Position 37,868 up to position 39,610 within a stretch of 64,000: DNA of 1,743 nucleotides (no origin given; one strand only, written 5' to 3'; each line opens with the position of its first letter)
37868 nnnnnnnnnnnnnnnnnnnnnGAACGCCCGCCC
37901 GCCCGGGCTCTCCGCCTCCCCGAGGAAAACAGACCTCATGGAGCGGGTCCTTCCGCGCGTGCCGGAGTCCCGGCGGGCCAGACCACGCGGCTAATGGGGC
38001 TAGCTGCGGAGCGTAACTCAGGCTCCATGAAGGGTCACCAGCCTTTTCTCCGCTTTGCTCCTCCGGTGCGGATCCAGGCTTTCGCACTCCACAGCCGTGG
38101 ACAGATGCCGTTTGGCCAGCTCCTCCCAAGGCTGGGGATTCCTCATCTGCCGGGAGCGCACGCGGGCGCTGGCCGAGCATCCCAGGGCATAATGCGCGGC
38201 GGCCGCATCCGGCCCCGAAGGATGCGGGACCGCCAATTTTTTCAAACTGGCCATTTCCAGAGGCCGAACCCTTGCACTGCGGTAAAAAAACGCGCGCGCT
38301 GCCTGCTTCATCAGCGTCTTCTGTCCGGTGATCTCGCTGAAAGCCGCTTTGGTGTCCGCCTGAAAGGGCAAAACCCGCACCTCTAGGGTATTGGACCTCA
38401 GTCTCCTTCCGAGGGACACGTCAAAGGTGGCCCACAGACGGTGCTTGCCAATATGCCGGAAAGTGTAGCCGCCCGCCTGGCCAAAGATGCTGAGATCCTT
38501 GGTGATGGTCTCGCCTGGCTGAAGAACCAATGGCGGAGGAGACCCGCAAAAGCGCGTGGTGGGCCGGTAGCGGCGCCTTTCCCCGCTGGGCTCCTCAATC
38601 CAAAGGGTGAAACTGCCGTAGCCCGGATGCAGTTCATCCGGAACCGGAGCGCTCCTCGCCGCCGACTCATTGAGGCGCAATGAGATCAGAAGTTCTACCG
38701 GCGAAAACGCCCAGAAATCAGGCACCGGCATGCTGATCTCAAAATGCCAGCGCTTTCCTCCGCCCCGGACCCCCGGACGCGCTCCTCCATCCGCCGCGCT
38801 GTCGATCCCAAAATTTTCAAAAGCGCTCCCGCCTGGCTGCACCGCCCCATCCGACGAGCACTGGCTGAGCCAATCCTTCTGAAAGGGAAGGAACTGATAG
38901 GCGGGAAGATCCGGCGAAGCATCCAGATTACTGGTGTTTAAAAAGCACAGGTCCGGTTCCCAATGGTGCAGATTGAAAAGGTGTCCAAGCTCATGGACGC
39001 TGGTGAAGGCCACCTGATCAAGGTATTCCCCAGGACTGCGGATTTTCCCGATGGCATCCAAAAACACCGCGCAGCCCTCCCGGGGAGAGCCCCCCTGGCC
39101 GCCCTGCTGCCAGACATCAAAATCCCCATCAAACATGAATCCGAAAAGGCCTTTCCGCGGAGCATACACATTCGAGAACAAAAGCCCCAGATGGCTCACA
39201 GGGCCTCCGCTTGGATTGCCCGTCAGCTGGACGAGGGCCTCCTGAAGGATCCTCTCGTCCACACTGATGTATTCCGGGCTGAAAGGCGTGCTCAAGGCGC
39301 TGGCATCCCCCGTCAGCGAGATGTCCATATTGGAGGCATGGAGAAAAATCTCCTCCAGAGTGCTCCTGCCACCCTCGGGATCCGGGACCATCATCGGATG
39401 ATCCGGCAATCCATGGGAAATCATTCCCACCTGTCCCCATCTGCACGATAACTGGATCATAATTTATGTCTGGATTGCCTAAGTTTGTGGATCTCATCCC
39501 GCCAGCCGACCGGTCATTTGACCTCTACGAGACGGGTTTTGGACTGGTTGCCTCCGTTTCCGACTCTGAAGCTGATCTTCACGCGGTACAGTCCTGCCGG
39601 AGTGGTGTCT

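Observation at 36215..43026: Uncharacterised envelope gene set: duplicated CxxCH secreted proteins, paralogous lipoproteins, a metzincin-motif protein and a small membrane protein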

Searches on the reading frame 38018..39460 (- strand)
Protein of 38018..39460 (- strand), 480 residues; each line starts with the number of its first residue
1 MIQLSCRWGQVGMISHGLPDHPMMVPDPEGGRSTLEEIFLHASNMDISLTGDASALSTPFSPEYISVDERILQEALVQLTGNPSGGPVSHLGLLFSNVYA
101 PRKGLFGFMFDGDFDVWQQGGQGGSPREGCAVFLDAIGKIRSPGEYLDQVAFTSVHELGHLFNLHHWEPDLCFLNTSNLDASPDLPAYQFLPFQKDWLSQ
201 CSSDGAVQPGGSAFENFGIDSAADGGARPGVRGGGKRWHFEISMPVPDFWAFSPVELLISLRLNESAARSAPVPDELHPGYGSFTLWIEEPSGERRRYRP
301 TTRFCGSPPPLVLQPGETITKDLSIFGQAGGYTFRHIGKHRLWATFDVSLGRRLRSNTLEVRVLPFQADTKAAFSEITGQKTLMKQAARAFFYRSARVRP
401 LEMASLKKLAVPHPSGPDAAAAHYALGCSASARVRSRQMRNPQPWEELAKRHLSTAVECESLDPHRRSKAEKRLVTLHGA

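Call 3: search_protein_families(library=pfam, proteins=[window:38018-39460:-], max_evalue=1)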
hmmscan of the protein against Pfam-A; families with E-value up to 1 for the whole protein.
window:38018-39460:- (480 aa): 2 families
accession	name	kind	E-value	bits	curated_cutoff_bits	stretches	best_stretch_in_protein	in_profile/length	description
PF07998.17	Peptidase_M54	-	0.15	12.5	24.4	1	146-178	141-172/194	Peptidase family M54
PF03853.21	YjeF_N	-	0.23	11.8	24.9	1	381-463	2-84/169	YjeF-related protein N-terminus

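Call 4: search_protein_families(library=ncbifam, proteins=[window:38018-39460:-], max_evalue=1)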
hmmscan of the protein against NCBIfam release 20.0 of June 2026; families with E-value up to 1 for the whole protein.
window:38018-39460:- (480 aa): 1 family
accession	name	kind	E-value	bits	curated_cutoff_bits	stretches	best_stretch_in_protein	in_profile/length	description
NF033823.0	archmetzin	subfamily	0.00051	20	145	1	141-178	113-150/170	archaemetzincin family Zn-dependent metalloprotease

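Call 5: search_protein_families(library=padloc, proteins=[window:38018-39460:-], max_evalue=1)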
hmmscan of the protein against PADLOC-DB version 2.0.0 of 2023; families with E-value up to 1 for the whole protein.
window:38018-39460:- (480 aa): 0 families

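Call 6: search_protein_families(library=phrogs, proteins=[window:38018-39460:-], max_evalue=1)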
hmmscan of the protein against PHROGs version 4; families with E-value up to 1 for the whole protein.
window:38018-39460:- (480 aa): 0 families

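Call 19: find_homologous_proteins(query=window:38018-39460:-)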
Query window:38018-39460:- (480 aa): 124 proteins with E <= 0.001 among 8000 candidates; the best 120 are listed.
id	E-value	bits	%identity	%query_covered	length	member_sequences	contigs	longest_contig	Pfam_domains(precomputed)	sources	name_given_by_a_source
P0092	0.0e+0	1065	100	95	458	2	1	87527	-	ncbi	ncbi:MAG: hypothetical protein V4726_00215 [Verrucomicrobiota bacterium]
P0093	3.0e-117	411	44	99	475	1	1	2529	-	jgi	jgi:hypothetical protein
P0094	5.5e-108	380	42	100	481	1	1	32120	-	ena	-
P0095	1.4e-107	379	41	98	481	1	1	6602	-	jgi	jgi:hypothetical protein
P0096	2.3e-87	312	37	99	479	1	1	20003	-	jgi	jgi:hypothetical protein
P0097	1.9e-83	299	39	96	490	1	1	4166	-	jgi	jgi:hypothetical protein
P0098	1.8e-81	293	39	90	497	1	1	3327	-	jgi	jgi:hypothetical protein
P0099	8.0e-81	290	37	98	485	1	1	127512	-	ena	-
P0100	1.1e-75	274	38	99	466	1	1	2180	-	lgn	-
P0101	3.7e-75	272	36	100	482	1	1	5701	-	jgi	jgi:hypothetical protein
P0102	9.2e-75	270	36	99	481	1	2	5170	-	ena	-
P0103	1.2e-73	267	38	99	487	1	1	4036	-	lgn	-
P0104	7.2e-73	264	36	92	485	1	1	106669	-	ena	-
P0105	1.9e-72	263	38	99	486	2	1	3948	-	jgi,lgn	jgi:hypothetical protein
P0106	2.2e-72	263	38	92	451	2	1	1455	-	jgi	-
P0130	2.0e-66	243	36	84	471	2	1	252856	-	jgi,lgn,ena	jgi:hypothetical protein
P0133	3.8e-66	242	37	86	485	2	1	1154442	-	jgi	jgi:hypothetical protein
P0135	1.7e-65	240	34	99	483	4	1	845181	-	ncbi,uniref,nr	ncbi:hypothetical protein [Sphingomonas sp. CFBP 8765]|uniref:hypothetical protein n=1 Tax=Sphingomo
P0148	8.6e-63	231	34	95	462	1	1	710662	-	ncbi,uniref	ncbi:hypothetical protein QF019_003055 [Pseudomonas frederiksbergensis]|uniref:hypothetical protein 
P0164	1.9e-59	220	32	99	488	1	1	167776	-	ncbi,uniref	ncbi:hypothetical protein [Prosthecobacter sp.]|uniref:hypothetical protein n=1 Tax=Prosthecobacter 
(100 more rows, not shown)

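Call 20: find_encoding_contigs(protein=P0097, flank=10000, max_places=2)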
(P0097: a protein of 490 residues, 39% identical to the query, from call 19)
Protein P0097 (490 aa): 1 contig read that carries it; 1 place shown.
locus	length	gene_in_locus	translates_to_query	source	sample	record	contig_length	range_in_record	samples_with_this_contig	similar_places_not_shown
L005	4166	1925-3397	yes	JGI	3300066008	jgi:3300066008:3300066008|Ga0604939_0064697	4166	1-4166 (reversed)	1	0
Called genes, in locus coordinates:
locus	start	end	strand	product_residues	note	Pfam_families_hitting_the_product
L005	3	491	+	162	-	?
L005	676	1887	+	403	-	-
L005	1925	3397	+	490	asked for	-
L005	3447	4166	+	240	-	?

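Call 21: find_encoding_contigs(protein=P0094, flank=10000, max_places=2)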
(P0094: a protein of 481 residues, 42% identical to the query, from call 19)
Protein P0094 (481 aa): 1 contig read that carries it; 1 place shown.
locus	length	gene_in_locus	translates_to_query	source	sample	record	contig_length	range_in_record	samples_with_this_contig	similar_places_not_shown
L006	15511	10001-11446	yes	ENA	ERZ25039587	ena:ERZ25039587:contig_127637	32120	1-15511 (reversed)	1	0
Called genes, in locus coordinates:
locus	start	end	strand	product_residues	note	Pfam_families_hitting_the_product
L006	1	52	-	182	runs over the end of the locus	PF05362:Lon_C (weak), PF13541:ChlI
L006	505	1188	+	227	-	PF00455:DeoRC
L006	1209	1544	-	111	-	PF00072:Response_reg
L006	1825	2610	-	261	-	PF02518:HATPase_c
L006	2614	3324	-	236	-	PF13185:GAF_2 (faint), PF01590:GAF, PF00512:HisKA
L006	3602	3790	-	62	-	-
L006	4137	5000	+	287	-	PF02913:FAD-oxidase_C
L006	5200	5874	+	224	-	PF01565:FAD_binding_4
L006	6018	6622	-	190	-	-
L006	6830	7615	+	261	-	PF02754:CCG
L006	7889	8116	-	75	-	-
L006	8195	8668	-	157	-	-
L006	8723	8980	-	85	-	-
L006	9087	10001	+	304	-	-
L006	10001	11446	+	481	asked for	-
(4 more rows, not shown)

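Call 22: find_encoding_contigs(protein=P0148, flank=10000, max_places=2)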
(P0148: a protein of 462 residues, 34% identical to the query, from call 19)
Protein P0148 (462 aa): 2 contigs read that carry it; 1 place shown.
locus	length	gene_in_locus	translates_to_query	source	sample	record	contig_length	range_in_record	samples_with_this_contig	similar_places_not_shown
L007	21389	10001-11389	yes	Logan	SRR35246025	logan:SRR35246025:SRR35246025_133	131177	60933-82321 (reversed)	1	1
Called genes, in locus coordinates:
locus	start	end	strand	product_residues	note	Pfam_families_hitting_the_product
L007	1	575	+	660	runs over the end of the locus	PF00580:UvrD-helicase, PF13245:AAA_19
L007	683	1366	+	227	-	-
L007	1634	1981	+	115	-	-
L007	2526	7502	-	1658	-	PF13191:AAA_16 (faint), PF17874:TPR_MalT (faint), PF24885:TPR_NPHP3 (faint), PF13424:TPR_12 (weak)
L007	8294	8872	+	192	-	-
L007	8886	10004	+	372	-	-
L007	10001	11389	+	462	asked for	-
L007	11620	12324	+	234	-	PF00557:Peptidase_M24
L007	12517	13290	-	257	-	-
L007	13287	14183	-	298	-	PF00027:cNMP_binding, PF10137:CAP12-PCTIR_TIR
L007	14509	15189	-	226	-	PF00881:Nitroreductase, PF14512:TM1586_NiRdase (faint)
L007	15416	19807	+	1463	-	-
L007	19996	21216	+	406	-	-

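Call 30: find_related_loci(query=A3, collection=genome_contigs, flank=10000)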
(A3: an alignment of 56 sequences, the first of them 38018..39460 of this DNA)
Query A3 (480 aa) in genome_contigs; peptide patterns used: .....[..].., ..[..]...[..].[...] (x = any residue, [..] = any of these).
277 stretches matched a pattern; 80 encode a relative of the query (tblastn E <= 1e-3); 80 distinct loci.
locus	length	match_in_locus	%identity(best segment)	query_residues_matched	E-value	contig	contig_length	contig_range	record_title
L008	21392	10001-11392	36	11-477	3e-72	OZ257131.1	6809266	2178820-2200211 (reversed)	MAG: Burkholderiaceae bacterium isolate 1de4271b-9a23-49d0-82b1-cb9bd7cf9e0c genome assembly, chromosome: 1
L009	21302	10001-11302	35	39-477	8e-69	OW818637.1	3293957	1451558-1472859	metagenome genome assembly, chromosome: 1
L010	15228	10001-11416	34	1-474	8e-69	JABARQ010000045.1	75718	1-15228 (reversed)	MAG: Prosthecobacter sp. isolate Bin_70R c_000000001334, whole genome shotgun sequence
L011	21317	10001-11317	36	39-477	2e-68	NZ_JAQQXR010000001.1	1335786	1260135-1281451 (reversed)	Janthinobacterium fluminis strain hw3 contig1, whole genome shotgun sequence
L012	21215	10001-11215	36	29-429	5e-66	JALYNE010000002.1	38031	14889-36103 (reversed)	MAG: Pseudomonadota bacterium isolate ATA bin29 SD1493_NODE_62_length_38031_cov_2.827301, whole genome shotgun sequence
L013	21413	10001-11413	34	4-470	2e-65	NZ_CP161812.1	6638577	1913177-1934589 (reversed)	Luteolibacter sp. Populi chromosome, complete genome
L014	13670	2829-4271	34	1-480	2e-65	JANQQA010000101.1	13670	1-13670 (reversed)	MAG: Bythopirellula sp. isolate IP29b_bin.185 k99_813401, whole genome shotgun sequence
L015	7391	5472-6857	35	1-474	3e-65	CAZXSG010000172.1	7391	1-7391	MAG TPA_asm: uncultured Holophagales bacterium isolate SRP302447_co1_771 genome assembly, contig: NODE_27199_length_7391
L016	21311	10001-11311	33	39-477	3e-63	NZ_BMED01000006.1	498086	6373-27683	Undibacterium terreum strain CGMCC 1.10998 sequence06, whole genome shotgun sequence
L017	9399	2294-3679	33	18-477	8e-62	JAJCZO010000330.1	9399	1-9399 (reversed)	MAG: Deltaproteobacteria bacterium isolate OFTM293 OFTM293_329, whole genome shotgun sequence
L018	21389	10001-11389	34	3-477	4e-61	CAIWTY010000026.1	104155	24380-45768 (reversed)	MAG: uncultured Rhodopila sp. isolate I3b_bin-088 genome assembly, contig: bin-088:026/111, whole genome shotgun sequenc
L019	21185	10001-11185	35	2-395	4e-61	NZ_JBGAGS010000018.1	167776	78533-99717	MAG: Prosthecobacter sp. isolate MAG_MBR_H125.70 MBRH125-70_opera_contig_539, whole genome shotgun sequence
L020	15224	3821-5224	31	22-477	1e-59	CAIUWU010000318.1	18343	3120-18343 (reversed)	MAG: uncultured proteobacterium isolate LaPlata_bin-0531 genome assembly, contig: bin-0531:318/318, whole genome shotgun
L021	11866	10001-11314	35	33-477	3e-59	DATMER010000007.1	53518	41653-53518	MAG TPA_asm: Thermoanaerobaculia bacterium isolate SMAG_U13441 k141_4622174, whole genome shotgun sequence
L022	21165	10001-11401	33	1-475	1e-58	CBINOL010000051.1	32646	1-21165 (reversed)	MAG TPA_asm: uncultured Caulobacter sp. isolate SRR16817029_metabat2_7 genome assembly, contig: ERZ27393973.582, whole g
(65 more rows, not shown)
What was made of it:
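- Many host genera, such as Pseudomonas, Janthinobacterium, Cupriavidus and Flavobacterium (call 30), commonly carry T6SS. Hosts include Caulobacter, Sphingomonas, Planctomycetota and Nitrospinaceae (call 30). About 40 full-length hits were found among 185,579 species genomes by the pattern scan (call 30).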

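Call 33: predict_structure(alignment_id=A3)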
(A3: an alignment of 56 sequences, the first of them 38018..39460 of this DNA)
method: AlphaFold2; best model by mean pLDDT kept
length: 480 residues; sequences in the alignment: 56
mean_pLDDT: 91.8   pTM: 0.91
mean pLDDT of the five models: 91.8, 90.7, 90.5, 90.4, 89.4
residues with pLDDT >= 90: 399; 70-90: 48; 50-70: 20; < 50: 13
segments of 3 or more residues with pLDDT < 50: 220-227
pLDDT, mean of each block of 10 residues (from residue 1): 98 97 97 98 98 98 97 96 90 98 95 63 79 97 96 98 94 92 95 98 95 79 46 72 95 94 96 95 94 93 89 97 78 86 95 95 94 93 93 95 96 86 97 96 97 97 96 93
secondary structure, 60 per line:
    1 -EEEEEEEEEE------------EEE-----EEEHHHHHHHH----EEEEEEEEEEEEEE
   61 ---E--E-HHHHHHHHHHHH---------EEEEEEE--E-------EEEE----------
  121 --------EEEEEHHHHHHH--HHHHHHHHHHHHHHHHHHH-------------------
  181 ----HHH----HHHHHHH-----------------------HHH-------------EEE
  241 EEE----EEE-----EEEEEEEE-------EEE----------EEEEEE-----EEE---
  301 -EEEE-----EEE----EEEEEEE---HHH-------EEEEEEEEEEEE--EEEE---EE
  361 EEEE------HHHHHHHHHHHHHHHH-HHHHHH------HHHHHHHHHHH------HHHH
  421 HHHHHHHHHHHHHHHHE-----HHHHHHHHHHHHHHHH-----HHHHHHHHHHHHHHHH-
elements in order: E2-11 E24-26 E32-34 H35-42 E47-60 H69-80 E90-96 E107-110 E129-133 H134-140 H143-161 H192-198 E238-243 E248-250 E256-263 E271-273 E284-289 E295-297 E302-305 E311-313 E318-324 E338-349 E352-355 E359-364 H371-386 H388-393 H400-410 H417-436 H443-458 H464-479
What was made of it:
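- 38018..39460 (-): Gene E: 480-aa signal-less metzincin-like zinc protease. Zinc motif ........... at 38963-38995. Domains: catalytic (aa ~1-215), Ig/FnIII-like beta-sandwich (~236-365), helical (~371-479). AF2 model pLDDT 91.8, pTM 0.91 (call 33).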

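Call 37: fold_search(model_id=the predicted structure, library=pdb)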
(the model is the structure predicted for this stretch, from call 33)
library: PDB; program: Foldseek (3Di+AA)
matches with E <= 10: 1131; with E <= 0.001: 53
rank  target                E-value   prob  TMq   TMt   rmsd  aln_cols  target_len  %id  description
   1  5z87_A                2.9e-07  0.99  0.18  0.13  17.4       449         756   12  Structural of a novel b-glucosidase EmGH1 at 2.3 angstrom from Erythrobacter marinus (released 2019-02-06)
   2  5z87_B                4.1e-07  0.99  0.17  0.12  18.9       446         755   11  Structural of a novel b-glucosidase EmGH1 at 2.3 angstrom from Erythrobacter marinus (released 2019-02-06)
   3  9lql_A                5.6e-06  0.93  0.17  0.13  20.7       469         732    8  Structure of STG-hydrolyzing beta-glucosidase 1 (PSTG1) complexed with heptyl 1-thio-beta-D-glucopyranoside (released 2026-02-04)
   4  9lql_D                6.3e-06  0.96  0.17  0.12  20.0       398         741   10  Structure of STG-hydrolyzing beta-glucosidase 1 (PSTG1) complexed with heptyl 1-thio-beta-D-glucopyranoside (released 2026-02-04)
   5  6z2o                  8.5e-06  1.00  0.21  0.27  18.9       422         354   11  Crystal structure of wild type OgpA from Akkermansia muciniphila in P 21 21 21 (released 2020-09-30)
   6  3u4a_A                1.8e-05  0.87  0.16  0.12  19.9       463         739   11  From soil to structure: a novel dimeric family 3-beta-glucosidase isolated from compost using metagenomic analysis (released 2013-04-10)
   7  4zoe_A                1.9e-05  0.93  0.17  0.12  19.5       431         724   10  Crystal Structure of beta-glucosidase from Listeria innocua (released 2016-05-18)
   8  21ji_B                2.3e-05  0.93  0.18  0.12  20.2       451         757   11  Crystal structure of isoprimeverose-producing enzyme from Phaeoacremonium minimum (released 2026-04-08)
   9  5xxm_A                2.3e-05  0.85  0.16  0.11  20.1       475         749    8  Crystal structure of GH3 beta-glucosidase from Bacteroides thetaiotaomicron in complex with gluconolactone (released 2017-12-13)
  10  8xrx_C                2.6e-05  0.87  0.17  0.12  21.2       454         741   10  The crystal structure of a GH3 enzyme CcBgl3B with glucose and gentiobiose (released 2024-04-10)
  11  8xrx_A                2.9e-05  0.91  0.15  0.11  17.8       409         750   10  The crystal structure of a GH3 enzyme CcBgl3B with glucose and gentiobiose (released 2024-04-10)
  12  3u48_A                3.1e-05  0.85  0.17  0.12  19.6       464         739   11  From soil to structure: a novel dimeric family 3-beta-glucosidase isolated from compost using metagenomic analysis (released 2013-04-10)
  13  8xrv_C                3.3e-05  0.96  0.17  0.12  17.5       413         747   11  The crystal structure of a GH3 enzyme CcBgl3B with glucose (released 2024-04-10)
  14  8xrx_B                3.7e-05  0.89  0.17  0.12  20.4       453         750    9  The crystal structure of a GH3 enzyme CcBgl3B with glucose and gentiobiose (released 2024-04-10)
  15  7zdy_Y                3.7e-05  0.87  0.16  0.11  16.9       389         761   13  Crystal structure of beta-xylosidase from Thermotoga maritima in complex with methyl-beta-D-xylopyranoside (released 2023-04-19)
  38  2x7m                  1.1e-04  1.00  0.25  0.55   5.9       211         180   18  Crystal structure of Archaemetzincin (amzA) from Methanopyrus kandleri at 1.5 A resolution (released 2010-06-09)
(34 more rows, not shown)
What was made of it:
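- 38018..39460 (-): Foldseek matches archaemetzincin 2x7m (prob 1.0, TMt 0.55), OgpA and PAPP-A; the sandwich domain matches GH3 FnIII, Spo0M and RbmA (call 37).
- On Metzincin clan / archaemetzincin M54 (protein E): The AF2 model (pLDDT 91.8, call 33) matches archaemetzincin 2x7m (prob 1.0, TMt 0.55), OgpA 6z2o and PAPP-A by Foldseek (call 37).
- Closest known: Archaemetzincins. Same: A similar catalytic fold: 2x7m, prob 1.0 (call 37).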

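Call 41: search_protein_families(library=pfam, alignment_id=A4, max_evalue=0.00001)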
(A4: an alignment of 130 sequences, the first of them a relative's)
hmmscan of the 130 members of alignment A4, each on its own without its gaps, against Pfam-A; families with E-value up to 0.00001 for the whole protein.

A. member 1, L007:1634-1978:+ (115 aa): 0 families

B. families by the number of members that match (of 130 scanned): 91 families (the first 25 are shown)
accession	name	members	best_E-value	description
PF01609.27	DDE_Tnp_1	2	3.7e-18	Transposase DDE domain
PF00221.24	Lyase_aromatic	1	4.8e-181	Aromatic amino acid lyase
PF13597.11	NRDD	1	7.1e-174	Anaerobic ribonucleoside-triphosphate reductase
PF01494.25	FAD_binding_3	1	1.4e-66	FAD binding domain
PF02353.26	CMAS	1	4.1e-55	Mycolic acid cyclopropane synthetase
PF00884.28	Sulfatase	1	2.3e-50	Sulfatase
PF06574.18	FAD_syn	1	3.4e-49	FAD synthetase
PF00557.29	Peptidase_M24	1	2.2e-48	Metallopeptidase family M24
PF23500.1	DUF7133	1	1.7e-44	Domain of unknown function (DUF7133)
PF00664.28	ABC_membrane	1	3.1e-44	ABC transporter transmembrane region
PF01687.23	Flavokinase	1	2.7e-41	Riboflavin kinase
PF03706.18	LPG_synthase_TM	1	6e-37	Lysylphosphatidylglycerol synthase TM region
PF00005.33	ABC_tran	1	1.5e-35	ABC transporter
PF01914.23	MarC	1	2.4e-31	MarC family integral membrane protein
PF00300.27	His_Phos_1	1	5.9e-31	Histidine phosphatase superfamily (branch 1)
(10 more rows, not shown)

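Call 42: search_protein_families(library=padloc, alignment_id=A4, max_evalue=0.00001)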
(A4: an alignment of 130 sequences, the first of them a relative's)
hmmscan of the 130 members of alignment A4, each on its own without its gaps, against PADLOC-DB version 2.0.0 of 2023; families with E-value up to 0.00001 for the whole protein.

A. member 1, L007:1634-1978:+ (115 aa): 0 families

B. families by the number of members that match (of 130 scanned): 76 families (the first 25 are shown)
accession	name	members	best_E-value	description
PDLC04140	mad8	3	2.7e-15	mads_8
PDLC00800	Cyclase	1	1.3e-131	oligonucleotide-cyclase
PDLC00228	KwaB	1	7.5e-124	DUF4868 domain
PDLC00218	KwaA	1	4.1e-72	Unknown function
PDLC00813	Cyclase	1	2.9e-55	oligonucleotide-cyclase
PDLC05027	PDC-S48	1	1.4e-45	-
PDLC04990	PDC-S31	1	4.7e-43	-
PDLC00780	Cyclase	1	7.5e-42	oligonucleotide-cyclase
PDLC00815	Cyclase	1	4.7e-36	oligonucleotide-cyclase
PDLC01247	DEDDh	1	4e-35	"CAS-I,CAS-II,CAS-III,CAS-IV,CAS-V,CAS-VI; associated"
PDLC00770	Cyclase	1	7.3e-31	oligonucleotide-cyclase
PDLC01964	CARF_2OG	1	8.8e-31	-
PDLC00816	Cyclase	1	8.9e-31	oligonucleotide-cyclase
PDLC04994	PDC-S31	1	1.3e-30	-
PDLC05028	PDC-S48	1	2e-29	-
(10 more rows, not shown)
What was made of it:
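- Closest known: Kiwa and Zorya. Same: A Kiwa system is actually a neighbour of one triad locus (call 42).
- These include KwaA (4e-72), KwaB (7.5e-124), a CBASS cyclase (1e-131), PDC-S48, PDC-S31, mad2/3/8 and MTase/REase (call 42).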
